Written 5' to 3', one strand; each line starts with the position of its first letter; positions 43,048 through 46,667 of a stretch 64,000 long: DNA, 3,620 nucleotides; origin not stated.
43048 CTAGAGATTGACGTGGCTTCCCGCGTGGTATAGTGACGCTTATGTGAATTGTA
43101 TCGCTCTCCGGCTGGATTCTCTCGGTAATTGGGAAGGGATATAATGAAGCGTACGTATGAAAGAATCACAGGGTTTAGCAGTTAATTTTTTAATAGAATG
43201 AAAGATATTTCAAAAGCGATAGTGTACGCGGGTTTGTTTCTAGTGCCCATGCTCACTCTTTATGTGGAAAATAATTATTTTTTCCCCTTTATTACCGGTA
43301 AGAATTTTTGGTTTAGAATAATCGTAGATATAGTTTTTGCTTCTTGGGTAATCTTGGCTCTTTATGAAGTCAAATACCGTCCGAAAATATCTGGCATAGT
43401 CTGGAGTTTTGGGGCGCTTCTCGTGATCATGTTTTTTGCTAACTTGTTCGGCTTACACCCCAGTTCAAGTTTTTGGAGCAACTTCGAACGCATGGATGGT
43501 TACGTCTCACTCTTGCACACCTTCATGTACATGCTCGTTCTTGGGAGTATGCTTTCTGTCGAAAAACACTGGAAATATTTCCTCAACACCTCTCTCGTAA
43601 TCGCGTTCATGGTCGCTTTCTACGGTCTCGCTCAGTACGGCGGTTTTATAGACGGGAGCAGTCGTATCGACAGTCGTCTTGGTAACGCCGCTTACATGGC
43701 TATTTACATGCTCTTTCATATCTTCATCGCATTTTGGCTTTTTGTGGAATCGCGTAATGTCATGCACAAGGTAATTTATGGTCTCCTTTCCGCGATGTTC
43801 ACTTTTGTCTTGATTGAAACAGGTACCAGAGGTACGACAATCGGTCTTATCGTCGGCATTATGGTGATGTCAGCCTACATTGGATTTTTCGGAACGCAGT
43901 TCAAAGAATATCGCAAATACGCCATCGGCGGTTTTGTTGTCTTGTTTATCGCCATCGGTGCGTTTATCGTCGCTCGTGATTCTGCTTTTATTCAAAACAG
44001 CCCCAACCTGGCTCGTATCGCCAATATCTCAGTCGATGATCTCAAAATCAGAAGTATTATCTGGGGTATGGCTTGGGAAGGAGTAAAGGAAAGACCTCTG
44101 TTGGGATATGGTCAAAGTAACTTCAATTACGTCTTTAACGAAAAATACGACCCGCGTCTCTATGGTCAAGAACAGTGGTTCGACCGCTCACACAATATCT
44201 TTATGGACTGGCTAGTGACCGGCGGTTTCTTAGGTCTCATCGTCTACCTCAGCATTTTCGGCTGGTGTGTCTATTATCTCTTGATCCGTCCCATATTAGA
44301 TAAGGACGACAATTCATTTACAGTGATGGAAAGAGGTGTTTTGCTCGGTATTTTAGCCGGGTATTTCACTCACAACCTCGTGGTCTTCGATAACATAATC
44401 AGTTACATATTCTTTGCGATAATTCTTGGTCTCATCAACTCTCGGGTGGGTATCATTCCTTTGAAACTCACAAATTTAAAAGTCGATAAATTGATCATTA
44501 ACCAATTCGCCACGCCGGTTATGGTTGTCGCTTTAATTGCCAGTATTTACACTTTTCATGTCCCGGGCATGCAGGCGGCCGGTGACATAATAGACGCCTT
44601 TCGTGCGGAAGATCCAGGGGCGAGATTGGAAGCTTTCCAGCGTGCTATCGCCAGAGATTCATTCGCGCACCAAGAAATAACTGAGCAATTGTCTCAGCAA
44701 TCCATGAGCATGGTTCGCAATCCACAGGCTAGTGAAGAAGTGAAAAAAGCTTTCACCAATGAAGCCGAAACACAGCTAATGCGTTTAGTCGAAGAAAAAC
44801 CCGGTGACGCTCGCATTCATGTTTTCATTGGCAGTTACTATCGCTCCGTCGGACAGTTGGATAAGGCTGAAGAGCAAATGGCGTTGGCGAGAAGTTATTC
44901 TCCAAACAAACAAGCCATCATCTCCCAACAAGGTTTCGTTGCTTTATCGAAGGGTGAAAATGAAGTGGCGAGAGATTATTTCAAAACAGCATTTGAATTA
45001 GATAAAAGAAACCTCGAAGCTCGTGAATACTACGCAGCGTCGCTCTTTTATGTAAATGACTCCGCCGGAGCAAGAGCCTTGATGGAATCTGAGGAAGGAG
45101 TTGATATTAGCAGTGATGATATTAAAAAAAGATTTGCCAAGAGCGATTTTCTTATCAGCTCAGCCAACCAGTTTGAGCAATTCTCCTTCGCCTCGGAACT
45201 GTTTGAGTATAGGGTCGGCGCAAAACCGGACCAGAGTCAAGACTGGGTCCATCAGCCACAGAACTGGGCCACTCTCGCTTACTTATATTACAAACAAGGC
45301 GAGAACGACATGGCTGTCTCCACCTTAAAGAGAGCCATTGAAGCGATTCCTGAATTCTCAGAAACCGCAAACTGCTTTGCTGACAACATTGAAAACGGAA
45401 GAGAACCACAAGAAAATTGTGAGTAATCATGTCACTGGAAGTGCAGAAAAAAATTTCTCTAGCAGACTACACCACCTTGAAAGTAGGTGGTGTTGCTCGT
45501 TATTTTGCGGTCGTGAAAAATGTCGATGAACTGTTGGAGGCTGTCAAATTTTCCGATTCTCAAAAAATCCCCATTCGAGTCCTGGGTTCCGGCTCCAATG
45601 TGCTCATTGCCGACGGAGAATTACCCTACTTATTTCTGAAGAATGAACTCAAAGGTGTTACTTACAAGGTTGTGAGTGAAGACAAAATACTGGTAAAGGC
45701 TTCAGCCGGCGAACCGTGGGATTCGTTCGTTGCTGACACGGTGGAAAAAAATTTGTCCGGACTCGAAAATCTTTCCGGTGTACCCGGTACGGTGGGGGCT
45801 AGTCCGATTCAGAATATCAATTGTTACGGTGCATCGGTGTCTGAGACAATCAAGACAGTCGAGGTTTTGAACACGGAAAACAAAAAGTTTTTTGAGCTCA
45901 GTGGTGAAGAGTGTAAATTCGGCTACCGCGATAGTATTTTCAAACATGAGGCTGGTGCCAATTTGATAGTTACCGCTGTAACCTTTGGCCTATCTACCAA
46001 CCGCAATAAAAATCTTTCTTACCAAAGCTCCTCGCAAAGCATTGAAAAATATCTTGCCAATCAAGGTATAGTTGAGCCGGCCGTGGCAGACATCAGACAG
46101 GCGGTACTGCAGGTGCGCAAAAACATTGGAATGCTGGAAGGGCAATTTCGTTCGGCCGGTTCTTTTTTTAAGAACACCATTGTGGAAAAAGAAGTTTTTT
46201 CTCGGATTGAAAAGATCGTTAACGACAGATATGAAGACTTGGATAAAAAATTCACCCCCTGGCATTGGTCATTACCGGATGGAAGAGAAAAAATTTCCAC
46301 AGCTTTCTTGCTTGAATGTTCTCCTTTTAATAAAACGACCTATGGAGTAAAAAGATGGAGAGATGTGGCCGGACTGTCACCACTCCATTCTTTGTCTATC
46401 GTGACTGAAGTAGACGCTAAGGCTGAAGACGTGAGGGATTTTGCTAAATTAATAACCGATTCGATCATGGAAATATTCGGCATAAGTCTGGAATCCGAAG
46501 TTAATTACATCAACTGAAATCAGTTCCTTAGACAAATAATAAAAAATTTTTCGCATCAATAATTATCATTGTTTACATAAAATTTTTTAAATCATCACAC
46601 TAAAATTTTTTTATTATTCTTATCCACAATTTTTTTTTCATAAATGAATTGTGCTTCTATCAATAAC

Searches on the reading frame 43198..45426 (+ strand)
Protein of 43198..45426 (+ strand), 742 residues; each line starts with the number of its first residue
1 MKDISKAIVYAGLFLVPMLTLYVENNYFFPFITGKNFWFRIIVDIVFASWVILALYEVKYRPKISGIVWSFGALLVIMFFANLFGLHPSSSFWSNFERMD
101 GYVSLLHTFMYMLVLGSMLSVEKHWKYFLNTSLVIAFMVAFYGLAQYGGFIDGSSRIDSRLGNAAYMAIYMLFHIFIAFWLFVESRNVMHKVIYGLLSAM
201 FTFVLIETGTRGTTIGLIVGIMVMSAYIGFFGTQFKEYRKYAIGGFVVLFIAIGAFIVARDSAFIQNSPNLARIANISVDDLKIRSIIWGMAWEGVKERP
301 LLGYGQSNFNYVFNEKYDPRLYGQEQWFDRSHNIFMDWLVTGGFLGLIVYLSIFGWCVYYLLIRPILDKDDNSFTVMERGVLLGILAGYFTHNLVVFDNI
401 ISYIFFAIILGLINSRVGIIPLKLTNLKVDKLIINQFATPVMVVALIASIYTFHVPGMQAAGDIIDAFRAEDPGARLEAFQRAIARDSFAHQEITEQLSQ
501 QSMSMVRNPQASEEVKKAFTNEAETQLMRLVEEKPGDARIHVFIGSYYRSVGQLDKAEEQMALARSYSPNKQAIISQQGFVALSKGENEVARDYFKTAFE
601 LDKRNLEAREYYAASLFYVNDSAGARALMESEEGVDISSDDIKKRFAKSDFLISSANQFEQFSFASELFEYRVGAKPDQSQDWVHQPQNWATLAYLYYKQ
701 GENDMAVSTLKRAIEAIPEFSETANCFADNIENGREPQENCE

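Call 28: search_protein_families(library=pfam, max_evalue=0.001, proteins=[window:43198-45426:+])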
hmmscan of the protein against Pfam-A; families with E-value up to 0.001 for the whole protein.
window:43198-45426:+ (742 aa): 10 families
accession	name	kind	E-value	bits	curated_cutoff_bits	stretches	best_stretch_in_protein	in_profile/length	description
PF04932.20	Wzy_C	-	1e-17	64.7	31.7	1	198-351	3-149/149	O-Antigen ligase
PF13181.12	TPR_8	-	5.6e-10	39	25.7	0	689-719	3-33/34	Tetratricopeptide repeat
PF07719.23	TPR_2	-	1.9e-08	34.2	27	0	689-719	3-33/34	Tetratricopeptide repeat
PF14559.12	TPR_19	-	7.2e-07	29.9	25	0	688-719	26-57/68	Tetratricopeptide repeat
PF13424.12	TPR_12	-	1.3e-06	28.9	30.1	0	577-616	8-48/77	Tetratricopeptide repeat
PF00515.34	TPR_1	-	3.1e-06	27.2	27.8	0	690-719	4-33/34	Tetratricopeptide repeat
PF13428.12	TPR_14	-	6.3e-06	26.8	23.5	0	687-723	1-37/44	Tetratricopeptide repeat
PF23914.1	TPR_CcmH_CycH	-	7.7e-05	23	42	0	496-627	13-142/158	Cytochrome c-type biogenesis protein H TPR domain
PF13432.12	TPR_16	-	0.00015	22.6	32.7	0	581-629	6-54/65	Tetratricopeptide repeat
PF13429.12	TPR_15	-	0.00088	19.2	26.2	0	484-625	99-233/280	Tetratricopeptide repeat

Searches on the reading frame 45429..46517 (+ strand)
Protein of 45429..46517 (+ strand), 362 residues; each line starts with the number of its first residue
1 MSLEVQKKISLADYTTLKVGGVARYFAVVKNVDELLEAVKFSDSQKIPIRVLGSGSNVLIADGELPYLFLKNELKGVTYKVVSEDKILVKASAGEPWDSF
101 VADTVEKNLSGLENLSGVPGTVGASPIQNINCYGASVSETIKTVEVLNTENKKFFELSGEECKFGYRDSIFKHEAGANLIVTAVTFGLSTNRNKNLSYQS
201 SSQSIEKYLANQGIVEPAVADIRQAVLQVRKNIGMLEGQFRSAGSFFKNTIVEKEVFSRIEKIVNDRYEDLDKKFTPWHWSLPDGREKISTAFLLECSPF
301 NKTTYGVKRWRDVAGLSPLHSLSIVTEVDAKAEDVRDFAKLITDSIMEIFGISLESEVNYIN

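Call 28: search_protein_families(library=pfam, max_evalue=0.001, proteins=[window:45429-46517:+])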
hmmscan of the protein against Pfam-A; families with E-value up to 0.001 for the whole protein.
window:45429-46517:+ (362 aa): 2 families
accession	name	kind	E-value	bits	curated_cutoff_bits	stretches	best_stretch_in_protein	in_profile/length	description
PF01565.28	FAD_binding_4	-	2.2e-16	60.2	26.4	1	25-150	3-131/139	FAD binding domain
PF02873.21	MurB_C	-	1.2e-09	38.6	27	1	222-361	2-99/99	UDP-N-acetylenolpyruvoylglucosamine reductase, C-terminal domain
